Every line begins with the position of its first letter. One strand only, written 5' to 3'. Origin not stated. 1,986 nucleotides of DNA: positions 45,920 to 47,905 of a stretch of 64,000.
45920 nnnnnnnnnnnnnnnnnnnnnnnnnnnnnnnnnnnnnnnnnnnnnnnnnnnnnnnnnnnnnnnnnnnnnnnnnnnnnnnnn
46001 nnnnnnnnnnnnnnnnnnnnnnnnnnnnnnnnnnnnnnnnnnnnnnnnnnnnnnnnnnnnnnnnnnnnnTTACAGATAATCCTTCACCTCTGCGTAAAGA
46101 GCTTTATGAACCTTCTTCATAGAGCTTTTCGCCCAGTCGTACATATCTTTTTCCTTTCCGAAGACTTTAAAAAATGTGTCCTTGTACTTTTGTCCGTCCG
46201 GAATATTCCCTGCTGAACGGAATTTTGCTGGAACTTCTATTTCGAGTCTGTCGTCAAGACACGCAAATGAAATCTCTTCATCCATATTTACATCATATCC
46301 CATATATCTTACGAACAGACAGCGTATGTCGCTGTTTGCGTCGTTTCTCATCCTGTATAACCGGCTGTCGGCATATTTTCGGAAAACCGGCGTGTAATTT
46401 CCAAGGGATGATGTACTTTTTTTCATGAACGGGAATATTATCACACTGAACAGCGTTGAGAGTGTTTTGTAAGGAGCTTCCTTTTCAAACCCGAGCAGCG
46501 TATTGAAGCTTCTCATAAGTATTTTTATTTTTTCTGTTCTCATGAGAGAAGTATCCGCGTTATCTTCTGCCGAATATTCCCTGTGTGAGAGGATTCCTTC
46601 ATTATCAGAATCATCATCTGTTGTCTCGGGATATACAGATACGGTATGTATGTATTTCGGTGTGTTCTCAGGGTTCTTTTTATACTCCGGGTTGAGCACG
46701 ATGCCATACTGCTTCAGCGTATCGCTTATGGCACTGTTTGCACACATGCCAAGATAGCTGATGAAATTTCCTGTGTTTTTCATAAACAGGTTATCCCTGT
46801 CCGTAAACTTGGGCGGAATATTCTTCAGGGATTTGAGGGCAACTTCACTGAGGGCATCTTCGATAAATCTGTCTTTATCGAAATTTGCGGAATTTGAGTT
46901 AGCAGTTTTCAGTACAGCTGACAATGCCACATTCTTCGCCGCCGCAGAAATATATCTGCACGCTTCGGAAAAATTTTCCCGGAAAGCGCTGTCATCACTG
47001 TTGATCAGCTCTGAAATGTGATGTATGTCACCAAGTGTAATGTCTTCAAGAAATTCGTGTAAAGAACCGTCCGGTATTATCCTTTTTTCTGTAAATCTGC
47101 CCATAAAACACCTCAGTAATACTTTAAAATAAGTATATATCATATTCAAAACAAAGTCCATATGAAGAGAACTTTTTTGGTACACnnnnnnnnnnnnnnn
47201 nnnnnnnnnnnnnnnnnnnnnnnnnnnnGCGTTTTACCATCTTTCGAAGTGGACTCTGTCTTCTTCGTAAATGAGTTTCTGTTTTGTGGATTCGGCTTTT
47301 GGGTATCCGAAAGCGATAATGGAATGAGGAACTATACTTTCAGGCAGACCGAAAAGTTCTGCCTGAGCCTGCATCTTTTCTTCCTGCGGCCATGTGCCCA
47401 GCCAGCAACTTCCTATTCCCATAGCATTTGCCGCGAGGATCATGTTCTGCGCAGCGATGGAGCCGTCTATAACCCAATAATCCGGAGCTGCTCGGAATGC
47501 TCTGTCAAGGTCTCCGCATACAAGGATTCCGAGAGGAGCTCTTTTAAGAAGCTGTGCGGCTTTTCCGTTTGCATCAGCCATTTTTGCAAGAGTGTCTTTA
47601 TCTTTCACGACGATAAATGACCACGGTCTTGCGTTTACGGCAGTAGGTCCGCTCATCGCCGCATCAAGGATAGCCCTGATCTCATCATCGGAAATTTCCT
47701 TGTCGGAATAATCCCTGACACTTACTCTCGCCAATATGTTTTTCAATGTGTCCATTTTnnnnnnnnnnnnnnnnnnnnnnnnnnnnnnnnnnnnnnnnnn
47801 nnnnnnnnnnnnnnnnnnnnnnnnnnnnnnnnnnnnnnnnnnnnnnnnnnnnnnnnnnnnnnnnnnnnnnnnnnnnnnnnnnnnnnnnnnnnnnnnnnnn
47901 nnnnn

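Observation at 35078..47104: Ten-gene operon: sigma-like, HxxxCxxC protein, AAA+/AAA+/trypsin fusion, coiled-coil, Hsp70, coiled-coil, NrdG-like radical SAM, and three double-zinc-ribbon proteins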

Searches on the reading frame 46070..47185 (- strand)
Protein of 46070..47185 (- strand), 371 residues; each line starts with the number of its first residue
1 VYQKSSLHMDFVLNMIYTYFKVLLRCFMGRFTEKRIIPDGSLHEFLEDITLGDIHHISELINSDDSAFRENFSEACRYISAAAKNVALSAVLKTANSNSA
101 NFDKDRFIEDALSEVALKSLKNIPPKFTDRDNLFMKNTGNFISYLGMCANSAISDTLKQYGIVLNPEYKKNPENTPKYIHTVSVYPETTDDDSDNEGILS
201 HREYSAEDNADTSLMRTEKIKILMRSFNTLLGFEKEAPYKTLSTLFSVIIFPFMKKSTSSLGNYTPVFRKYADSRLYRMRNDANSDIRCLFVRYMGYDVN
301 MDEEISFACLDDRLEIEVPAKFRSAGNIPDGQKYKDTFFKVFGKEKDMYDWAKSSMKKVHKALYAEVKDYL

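Call 4: search_protein_families(library=pfam, proteins=[window:46070-47185:-], max_evalue=0.1)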
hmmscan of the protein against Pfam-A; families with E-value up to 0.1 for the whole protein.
window:46070-47185:- (371 aa): 0 families

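Call 5: search_protein_families(library=padloc, proteins=[window:46070-47185:-], max_evalue=0.1)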
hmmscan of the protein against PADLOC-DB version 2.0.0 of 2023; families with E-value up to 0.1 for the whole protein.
window:46070-47185:- (371 aa): 0 families

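Call 6: search_protein_families(library=ncbifam, proteins=[window:46070-47185:-], max_evalue=0.01)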
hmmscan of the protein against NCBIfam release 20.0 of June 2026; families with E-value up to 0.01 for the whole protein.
window:46070-47185:- (371 aa): 0 families

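Call 48: search_solved_structures(query=window:46070-47104:-, max_evalue=10)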
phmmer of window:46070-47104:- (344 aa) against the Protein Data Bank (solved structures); distinct sequences matched with E-value up to 10: 0.

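Call 116: list_cluster_members(proteins=[window:46070-47104:-, window:45782-46054:-, window:42335-45757:-, window:40895-42268:-, window:39050-40870:-, window:38126-39037:-, window:36995-37495:-, window:35882-36970:-, window:35078-35878:-, window:31696-34185:+])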
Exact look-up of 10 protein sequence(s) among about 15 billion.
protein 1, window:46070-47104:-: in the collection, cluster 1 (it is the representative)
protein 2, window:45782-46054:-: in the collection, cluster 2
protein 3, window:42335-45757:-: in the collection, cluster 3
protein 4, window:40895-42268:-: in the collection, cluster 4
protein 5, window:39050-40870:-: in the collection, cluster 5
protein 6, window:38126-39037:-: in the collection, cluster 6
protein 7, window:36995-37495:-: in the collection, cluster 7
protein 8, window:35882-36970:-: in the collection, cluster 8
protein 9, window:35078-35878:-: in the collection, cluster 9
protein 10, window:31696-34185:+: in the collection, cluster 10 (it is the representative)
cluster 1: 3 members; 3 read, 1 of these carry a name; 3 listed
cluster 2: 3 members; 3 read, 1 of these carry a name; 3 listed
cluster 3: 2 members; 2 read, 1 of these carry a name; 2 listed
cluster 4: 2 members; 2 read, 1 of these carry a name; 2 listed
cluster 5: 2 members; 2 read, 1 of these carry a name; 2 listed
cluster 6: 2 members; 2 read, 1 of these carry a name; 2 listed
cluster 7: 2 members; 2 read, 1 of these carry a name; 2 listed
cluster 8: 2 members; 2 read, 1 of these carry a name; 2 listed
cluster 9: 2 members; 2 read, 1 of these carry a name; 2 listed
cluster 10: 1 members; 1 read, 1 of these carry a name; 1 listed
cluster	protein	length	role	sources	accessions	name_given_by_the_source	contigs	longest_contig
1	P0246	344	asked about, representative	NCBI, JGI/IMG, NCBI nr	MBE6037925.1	MAG: hypothetical protein E7218_01810 [Anaerofustis stercorihominis] | hypothetical protein [Anaerofustis stercorihominis]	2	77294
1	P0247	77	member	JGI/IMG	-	-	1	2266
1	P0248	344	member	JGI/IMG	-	-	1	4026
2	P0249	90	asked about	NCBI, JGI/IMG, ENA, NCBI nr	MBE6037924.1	MAG: hypothetical protein E7218_01805 [Anaerofustis stercorihominis] | hypothetical protein [Anaerofustis stercorihominis]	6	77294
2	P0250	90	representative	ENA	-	-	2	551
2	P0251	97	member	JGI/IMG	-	-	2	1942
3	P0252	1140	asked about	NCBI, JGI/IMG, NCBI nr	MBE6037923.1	MAG: AAA family ATPase [Anaerofustis stercorihominis] | AAA family ATPase [Anaerofustis stercorihominis]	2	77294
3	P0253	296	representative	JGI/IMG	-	-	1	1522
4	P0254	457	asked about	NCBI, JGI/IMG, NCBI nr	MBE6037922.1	MAG: hypothetical protein E7218_01795 [Anaerofustis stercorihominis] | hypothetical protein [Anaerofustis stercorihominis]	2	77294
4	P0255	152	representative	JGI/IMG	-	-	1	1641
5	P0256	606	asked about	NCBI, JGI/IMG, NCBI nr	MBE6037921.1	MAG: hypothetical protein E7218_01790 [Anaerofustis stercorihominis] | hypothetical protein [Anaerofustis stercorihominis]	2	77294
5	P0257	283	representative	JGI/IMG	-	-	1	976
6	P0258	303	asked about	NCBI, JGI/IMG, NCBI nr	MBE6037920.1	MAG: hypothetical protein E7218_01785 [Anaerofustis stercorihominis] | hypothetical protein [Anaerofustis stercorihominis]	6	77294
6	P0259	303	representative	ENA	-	-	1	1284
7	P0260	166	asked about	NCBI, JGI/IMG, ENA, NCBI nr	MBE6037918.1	MAG: hypothetical protein E7218_01775 [Anaerofustis stercorihominis] | hypothetical protein [Anaerofustis stercorihominis]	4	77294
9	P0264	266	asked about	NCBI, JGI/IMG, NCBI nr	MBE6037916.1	MAG: hypothetical protein E7218_01765 [Anaerofustis stercorihominis] | hypothetical protein [Anaerofustis stercorihominis]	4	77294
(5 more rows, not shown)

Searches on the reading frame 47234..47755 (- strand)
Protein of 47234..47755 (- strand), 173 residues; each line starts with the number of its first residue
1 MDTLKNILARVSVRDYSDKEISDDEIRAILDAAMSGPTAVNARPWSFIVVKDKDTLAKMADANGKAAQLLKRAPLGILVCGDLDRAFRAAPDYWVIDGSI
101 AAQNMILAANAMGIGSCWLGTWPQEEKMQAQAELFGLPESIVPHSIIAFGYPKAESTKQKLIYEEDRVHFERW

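Call 24: search_protein_families(library=pfam, proteins=[window:47234-47755:-], max_evalue=0.001)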
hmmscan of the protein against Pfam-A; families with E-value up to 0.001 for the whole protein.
window:47234-47755:- (173 aa): 2 families
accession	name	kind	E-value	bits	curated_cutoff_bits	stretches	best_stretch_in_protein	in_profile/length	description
PF00881.29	Nitroreductase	-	1.5e-27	97.3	23.5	2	7-66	1-60/167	Nitroreductase family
PF14512.11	TM1586_NiRdase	-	3.5e-16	59.9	27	2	103-160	89-141/215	Putative TM nitroreductase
